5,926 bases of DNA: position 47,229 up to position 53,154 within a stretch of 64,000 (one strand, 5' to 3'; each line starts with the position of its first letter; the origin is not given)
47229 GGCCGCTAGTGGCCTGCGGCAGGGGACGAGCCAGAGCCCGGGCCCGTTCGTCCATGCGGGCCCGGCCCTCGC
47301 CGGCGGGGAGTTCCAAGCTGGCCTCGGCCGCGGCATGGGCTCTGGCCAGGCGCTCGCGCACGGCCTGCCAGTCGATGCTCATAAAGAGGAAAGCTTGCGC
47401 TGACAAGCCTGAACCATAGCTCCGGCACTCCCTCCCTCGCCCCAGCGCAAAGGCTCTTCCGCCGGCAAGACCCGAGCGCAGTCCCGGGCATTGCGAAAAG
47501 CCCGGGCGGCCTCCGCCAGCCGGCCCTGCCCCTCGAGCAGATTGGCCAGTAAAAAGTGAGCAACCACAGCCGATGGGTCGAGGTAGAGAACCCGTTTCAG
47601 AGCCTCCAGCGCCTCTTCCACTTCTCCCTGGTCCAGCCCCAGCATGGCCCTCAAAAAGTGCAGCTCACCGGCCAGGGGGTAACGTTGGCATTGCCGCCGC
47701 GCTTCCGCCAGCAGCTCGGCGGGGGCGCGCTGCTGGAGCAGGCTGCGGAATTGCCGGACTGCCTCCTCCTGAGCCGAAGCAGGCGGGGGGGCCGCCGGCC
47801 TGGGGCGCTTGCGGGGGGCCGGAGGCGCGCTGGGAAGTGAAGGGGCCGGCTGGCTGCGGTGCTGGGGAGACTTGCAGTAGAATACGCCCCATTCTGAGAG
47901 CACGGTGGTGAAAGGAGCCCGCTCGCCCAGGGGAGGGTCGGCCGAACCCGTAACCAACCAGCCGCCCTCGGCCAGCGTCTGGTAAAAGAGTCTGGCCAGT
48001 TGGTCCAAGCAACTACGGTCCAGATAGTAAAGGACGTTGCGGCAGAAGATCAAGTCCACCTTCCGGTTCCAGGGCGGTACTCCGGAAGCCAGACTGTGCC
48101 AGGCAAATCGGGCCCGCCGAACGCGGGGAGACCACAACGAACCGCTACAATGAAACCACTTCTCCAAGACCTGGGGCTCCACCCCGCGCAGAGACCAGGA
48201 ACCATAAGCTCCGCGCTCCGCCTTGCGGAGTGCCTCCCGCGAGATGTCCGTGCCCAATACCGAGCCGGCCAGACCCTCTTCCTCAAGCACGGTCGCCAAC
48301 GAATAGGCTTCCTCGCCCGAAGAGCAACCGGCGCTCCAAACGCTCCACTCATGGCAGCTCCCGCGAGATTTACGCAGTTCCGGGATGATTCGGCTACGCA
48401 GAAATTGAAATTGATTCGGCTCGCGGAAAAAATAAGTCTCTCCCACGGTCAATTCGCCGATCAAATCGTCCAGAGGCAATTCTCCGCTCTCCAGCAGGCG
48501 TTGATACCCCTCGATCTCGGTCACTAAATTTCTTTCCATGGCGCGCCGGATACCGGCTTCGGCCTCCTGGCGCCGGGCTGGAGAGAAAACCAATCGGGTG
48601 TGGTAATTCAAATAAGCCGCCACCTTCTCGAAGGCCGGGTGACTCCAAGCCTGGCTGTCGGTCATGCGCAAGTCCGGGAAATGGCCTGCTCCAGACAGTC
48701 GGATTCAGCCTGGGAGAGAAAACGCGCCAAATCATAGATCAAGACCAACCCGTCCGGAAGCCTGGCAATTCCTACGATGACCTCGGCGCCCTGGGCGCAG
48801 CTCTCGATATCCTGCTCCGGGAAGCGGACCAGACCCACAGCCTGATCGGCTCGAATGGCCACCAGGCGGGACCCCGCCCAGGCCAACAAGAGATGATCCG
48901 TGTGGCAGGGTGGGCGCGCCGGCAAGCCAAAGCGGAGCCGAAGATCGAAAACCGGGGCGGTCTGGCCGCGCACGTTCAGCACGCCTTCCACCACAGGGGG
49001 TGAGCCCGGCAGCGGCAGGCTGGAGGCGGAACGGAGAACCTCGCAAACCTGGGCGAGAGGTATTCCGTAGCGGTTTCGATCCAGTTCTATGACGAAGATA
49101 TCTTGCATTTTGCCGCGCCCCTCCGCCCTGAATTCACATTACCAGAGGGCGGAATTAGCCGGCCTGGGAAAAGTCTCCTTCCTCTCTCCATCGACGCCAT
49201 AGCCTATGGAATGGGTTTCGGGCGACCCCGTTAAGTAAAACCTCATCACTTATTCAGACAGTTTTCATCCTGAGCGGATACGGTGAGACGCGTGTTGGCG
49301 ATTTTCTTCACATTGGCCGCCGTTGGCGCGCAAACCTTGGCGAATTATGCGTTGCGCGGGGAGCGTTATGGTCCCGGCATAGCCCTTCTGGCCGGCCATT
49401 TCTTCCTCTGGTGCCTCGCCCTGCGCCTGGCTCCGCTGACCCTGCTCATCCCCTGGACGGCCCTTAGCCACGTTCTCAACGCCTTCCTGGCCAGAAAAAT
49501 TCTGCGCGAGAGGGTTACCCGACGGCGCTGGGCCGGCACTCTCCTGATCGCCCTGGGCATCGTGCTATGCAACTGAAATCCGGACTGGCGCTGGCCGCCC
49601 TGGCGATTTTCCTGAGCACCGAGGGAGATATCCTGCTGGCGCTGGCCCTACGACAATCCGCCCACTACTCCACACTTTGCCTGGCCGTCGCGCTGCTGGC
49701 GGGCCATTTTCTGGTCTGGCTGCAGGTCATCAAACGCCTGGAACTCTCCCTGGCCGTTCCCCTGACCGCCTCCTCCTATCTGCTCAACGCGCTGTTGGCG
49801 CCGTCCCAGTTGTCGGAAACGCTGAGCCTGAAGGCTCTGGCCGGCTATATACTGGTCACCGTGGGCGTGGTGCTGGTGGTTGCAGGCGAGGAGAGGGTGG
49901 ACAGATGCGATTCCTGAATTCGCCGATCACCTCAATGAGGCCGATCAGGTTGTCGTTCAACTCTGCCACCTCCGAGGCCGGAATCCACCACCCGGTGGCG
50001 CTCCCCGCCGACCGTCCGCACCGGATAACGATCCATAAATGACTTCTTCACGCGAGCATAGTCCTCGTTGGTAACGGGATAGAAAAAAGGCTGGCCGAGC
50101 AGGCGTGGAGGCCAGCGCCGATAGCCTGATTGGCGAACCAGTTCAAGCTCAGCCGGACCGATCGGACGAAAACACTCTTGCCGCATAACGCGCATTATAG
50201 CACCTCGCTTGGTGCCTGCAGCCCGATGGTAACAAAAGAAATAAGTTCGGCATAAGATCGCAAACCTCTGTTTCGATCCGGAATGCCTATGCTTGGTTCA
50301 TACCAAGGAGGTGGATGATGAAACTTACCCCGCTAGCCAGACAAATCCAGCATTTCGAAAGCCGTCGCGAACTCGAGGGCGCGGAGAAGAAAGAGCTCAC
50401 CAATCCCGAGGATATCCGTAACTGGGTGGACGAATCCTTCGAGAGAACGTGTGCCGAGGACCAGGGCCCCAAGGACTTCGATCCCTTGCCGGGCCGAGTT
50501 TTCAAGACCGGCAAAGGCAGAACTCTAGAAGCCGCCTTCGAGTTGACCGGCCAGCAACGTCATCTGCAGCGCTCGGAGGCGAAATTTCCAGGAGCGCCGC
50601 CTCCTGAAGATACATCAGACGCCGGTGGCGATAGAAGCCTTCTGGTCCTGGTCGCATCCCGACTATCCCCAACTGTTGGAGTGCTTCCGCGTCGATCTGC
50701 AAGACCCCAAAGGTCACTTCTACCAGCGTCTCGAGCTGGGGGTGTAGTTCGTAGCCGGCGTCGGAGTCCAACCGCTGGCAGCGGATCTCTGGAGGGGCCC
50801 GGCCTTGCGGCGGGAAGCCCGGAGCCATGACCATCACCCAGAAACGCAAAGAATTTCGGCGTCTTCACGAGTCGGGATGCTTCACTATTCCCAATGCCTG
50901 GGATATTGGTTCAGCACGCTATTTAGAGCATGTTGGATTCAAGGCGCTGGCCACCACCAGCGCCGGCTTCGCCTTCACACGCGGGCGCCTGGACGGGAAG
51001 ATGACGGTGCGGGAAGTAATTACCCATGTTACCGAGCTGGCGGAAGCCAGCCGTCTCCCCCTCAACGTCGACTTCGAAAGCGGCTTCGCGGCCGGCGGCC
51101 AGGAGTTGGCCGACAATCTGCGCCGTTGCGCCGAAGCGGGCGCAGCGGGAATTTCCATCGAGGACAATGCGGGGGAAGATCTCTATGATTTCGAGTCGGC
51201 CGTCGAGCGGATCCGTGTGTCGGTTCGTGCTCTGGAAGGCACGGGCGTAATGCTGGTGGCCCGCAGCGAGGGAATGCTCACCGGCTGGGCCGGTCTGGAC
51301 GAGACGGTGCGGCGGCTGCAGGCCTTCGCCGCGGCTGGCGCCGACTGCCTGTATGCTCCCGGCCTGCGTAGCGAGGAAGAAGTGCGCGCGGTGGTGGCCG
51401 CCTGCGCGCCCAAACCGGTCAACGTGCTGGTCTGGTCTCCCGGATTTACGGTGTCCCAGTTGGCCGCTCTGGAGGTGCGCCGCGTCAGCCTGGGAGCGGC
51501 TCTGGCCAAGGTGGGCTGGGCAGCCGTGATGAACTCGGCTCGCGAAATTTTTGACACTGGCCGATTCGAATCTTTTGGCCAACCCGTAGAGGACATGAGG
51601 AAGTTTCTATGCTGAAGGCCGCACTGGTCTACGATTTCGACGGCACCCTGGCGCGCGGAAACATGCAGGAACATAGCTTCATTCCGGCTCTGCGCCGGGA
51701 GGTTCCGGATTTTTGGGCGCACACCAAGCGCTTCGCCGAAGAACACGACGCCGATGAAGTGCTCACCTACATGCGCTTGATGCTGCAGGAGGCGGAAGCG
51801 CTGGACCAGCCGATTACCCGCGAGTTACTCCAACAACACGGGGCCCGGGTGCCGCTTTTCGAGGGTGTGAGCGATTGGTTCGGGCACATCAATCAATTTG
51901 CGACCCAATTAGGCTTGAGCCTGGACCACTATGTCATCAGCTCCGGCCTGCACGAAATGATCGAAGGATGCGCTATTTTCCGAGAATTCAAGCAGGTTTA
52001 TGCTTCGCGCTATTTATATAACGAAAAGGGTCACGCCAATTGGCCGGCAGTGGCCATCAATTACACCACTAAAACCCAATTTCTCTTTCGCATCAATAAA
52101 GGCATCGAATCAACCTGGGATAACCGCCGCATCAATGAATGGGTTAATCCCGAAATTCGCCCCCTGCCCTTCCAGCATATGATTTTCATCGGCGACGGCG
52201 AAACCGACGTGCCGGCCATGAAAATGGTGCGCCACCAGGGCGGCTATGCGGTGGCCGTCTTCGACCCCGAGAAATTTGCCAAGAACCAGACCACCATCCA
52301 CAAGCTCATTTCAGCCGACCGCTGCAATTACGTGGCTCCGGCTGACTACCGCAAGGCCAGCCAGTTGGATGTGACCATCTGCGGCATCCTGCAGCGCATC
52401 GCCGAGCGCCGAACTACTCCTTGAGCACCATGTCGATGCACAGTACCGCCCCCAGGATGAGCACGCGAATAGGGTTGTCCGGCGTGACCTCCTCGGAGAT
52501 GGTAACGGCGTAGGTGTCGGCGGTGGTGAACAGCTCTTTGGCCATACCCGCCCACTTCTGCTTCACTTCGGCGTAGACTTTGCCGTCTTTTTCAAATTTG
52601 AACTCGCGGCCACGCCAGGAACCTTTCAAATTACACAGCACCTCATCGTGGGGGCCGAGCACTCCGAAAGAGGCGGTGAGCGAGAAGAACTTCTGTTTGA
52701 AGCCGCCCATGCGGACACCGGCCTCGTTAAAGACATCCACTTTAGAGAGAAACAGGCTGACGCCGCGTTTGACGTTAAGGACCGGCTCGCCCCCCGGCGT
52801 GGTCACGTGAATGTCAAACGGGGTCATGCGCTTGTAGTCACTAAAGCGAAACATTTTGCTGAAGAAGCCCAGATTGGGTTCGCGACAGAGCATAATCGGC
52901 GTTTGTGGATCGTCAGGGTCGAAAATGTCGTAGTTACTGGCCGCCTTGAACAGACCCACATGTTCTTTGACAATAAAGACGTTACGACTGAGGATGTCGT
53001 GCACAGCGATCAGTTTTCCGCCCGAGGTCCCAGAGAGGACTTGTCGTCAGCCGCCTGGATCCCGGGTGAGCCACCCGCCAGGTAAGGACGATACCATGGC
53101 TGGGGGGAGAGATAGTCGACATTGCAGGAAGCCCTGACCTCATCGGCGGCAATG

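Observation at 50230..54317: ~55-nt conserved direct repeat (two copies ~80 % identical, third partial copy) bracketing a 4-kb block of accessory-type genes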

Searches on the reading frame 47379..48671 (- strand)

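Call 64: search_protein_families(library=pfam, proteins=[window:47379-48671:-], max_evalue=0.001)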
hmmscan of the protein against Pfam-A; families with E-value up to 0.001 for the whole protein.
window:47379-48671:- (430 aa): 13 families
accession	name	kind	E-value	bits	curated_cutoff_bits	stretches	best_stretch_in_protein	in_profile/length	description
PF01739.24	CheR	-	6.5e-39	133.8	27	1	78-256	2-188/195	CheR methyltransferase, SAM binding domain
PF13432.12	TPR_16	-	7.6e-09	36.3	32.7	2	342-397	4-59/65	Tetratricopeptide repeat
PF07719.23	TPR_2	-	4.8e-08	33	27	0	371-395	3-27/34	Tetratricopeptide repeat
PF00515.34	TPR_1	-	8.3e-07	29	27.8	0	346-367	12-33/34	Tetratricopeptide repeat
PF08242.18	Methyltransf_12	-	1.4e-06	29.4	30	1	114-239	3-98/98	Methyltransferase domain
PF13414.12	TPR_11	-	1.8e-06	28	26.8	1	347-383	6-42/42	TPR repeat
PF13649.12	Methyltransf_25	-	7.1e-06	27.1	27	0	114-155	4-41/97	Methyltransferase domain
PF14559.12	TPR_19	-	1.5e-05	25.6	25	1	346-393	2-49/68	Tetratricopeptide repeat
PF13181.12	TPR_8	-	1.5e-05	25.2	25.7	0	336-367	2-33/34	Tetratricopeptide repeat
PF13489.12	Methyltransf_23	-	0.00021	21.5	27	1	111-248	26-123/164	Methyltransferase domain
PF25058.1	ARM_TT21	-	0.00066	20.1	27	0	303-377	62-136/155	Tetratricopeptide repeat protein 21 ARM repeat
PF13847.12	Methyltransf_31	-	0.00092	19.4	27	0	114-153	10-46/145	Methyltransferase domain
PF08241.18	Methyltransf_11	-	0.001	20.1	21.2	0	203-240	59-94/95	Methyltransferase domain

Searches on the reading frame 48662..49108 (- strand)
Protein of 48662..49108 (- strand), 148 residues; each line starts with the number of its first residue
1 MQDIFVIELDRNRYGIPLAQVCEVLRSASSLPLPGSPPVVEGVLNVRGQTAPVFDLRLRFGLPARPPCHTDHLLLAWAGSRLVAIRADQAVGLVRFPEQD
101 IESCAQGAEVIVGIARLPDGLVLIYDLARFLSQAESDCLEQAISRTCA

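Call 64: search_protein_families(library=pfam, proteins=[window:48662-49108:-], max_evalue=0.001)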
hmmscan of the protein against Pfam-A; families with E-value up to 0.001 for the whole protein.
window:48662-49108:- (148 aa): 1 family
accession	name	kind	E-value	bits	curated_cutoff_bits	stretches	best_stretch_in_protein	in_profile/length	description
PF01584.24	CheW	-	8.1e-26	90.7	23.5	1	4-134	2-137/138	CheW-like domain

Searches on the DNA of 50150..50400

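Call 19: search_rna_families(source=window, start=50150, end=50400, threshold=evalue, max_evalue=10)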
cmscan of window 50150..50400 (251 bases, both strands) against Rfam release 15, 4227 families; matches with E-value up to 10: 2.
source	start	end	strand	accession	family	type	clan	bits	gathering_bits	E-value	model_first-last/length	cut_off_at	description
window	50232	50269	-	RF00489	ctRNA_p42d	Gene; antisense;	-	14.9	50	1.6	1-46/46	no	ctRNA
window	50310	50334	+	RF00157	SNORD39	Gene; snRNA; snoRNA; CD-box;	CL00057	12.6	35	5.7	1-80/80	no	Small nucleolar RNA SNORD55/SNORD39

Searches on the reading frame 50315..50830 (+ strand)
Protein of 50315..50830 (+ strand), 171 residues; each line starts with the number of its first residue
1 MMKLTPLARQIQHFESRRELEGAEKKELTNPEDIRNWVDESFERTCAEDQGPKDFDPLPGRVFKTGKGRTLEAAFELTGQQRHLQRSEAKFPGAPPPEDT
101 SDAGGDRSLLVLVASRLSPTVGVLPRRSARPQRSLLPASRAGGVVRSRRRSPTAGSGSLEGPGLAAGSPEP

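Call 11: search_protein_families(library=pfam, proteins=[window:50315-50830:+], max_evalue=0.01)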
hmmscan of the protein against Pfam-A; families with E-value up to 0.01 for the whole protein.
window:50315-50830:+ (171 aa): 0 families

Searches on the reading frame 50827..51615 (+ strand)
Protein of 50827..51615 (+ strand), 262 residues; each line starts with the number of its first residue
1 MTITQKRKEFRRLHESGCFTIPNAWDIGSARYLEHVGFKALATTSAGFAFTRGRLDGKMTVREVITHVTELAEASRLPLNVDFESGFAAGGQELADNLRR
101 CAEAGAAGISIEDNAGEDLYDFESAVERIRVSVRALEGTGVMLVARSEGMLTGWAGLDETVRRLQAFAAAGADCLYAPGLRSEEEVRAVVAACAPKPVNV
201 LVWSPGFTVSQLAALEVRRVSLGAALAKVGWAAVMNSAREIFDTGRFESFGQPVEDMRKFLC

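Call 11: search_protein_families(library=pfam, proteins=[window:50827-51615:+], max_evalue=0.01)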
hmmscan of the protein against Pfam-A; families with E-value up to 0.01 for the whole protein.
window:50827-51615:+ (262 aa): 1 family
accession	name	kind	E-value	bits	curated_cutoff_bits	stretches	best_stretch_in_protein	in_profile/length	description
PF13714.12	PEP_mutase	-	1.1e-66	225.3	31.5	1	10-241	1-239/240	Phosphoenolpyruvate phosphomutase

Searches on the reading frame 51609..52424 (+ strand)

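Call 11: search_protein_families(library=pfam, proteins=[window:51609-52424:+], max_evalue=0.01)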
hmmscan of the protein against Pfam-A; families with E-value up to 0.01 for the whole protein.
window:51609-52424:+ (271 aa): 2 families
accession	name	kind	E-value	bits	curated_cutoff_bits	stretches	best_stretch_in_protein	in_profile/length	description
PF12710.13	HAD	-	1.9e-10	41.9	27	1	7-205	2-189/189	haloacid dehalogenase-like hydrolase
PF00702.32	Hydrolase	-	0.00017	22.5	26.4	0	5-76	3-86/191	haloacid dehalogenase-like hydrolase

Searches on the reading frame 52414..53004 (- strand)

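Call 11: search_protein_families(library=pfam, proteins=[window:52414-53004:-], max_evalue=0.01)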
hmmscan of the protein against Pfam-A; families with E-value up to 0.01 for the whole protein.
window:52414-53004:- (196 aa): 2 families
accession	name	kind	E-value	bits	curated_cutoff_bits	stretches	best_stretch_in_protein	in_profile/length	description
PF03803.21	Scramblase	-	2.6e-13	50.3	25.4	1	21-193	41-217/221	Scramblase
PF04525.18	LOR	-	0.00019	21.6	24.5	1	105-173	109-176/187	LURP-one-related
